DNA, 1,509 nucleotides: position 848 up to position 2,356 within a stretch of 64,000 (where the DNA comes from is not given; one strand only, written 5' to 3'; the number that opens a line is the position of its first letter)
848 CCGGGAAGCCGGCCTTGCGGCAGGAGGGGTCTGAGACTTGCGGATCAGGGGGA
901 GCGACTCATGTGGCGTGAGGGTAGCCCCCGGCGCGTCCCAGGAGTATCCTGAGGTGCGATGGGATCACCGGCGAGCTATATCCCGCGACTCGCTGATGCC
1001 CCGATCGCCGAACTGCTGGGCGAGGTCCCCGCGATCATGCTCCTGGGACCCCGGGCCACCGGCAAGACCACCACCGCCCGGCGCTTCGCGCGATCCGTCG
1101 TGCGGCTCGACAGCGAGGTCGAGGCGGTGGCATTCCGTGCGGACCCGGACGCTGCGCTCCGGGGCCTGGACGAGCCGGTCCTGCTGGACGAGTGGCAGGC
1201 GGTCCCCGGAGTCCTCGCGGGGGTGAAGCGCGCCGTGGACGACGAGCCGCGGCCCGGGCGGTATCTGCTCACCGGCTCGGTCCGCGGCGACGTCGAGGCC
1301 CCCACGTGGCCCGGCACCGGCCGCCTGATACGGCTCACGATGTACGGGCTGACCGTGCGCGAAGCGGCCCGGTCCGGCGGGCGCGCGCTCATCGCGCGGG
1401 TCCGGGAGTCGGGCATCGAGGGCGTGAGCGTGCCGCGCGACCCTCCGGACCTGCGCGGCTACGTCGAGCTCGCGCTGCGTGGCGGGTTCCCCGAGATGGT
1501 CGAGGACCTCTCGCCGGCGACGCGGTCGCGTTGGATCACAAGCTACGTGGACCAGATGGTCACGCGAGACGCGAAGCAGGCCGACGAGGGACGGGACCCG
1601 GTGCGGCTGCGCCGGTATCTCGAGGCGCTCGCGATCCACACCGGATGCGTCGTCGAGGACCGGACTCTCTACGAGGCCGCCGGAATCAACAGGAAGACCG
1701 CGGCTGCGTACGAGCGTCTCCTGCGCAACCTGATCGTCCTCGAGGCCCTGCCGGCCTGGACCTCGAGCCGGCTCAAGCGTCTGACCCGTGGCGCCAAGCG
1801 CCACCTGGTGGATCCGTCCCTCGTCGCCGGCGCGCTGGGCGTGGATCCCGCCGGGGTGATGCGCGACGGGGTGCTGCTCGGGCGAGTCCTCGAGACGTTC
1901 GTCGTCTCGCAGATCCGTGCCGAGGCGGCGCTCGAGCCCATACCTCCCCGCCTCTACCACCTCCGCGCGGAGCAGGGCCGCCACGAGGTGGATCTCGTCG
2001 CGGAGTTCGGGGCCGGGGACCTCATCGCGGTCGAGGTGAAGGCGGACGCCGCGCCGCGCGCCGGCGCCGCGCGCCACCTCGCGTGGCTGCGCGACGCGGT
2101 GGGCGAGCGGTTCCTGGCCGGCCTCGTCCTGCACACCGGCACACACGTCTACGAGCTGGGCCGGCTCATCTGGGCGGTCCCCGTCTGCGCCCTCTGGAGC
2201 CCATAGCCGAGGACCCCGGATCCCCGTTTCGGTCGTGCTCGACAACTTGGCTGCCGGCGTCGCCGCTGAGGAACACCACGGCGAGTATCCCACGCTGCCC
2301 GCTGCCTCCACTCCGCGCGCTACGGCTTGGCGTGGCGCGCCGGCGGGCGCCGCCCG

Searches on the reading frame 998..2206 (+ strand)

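Call 27: search_protein_families(library=pfam, proteins=[window:998-2206:+], max_evalue=0.001)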
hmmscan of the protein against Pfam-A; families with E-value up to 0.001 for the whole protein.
window:998-2206:+ (402 aa): 2 families
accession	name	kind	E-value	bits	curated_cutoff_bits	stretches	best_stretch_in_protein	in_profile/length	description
PF13635.12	DUF4143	-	1.9e-30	106.2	28.1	1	190-349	2-159/160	Domain of unknown function (DUF4143)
PF13173.12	AAA_14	-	6.8e-13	49.2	27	1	11-122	3-127/129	AAA domain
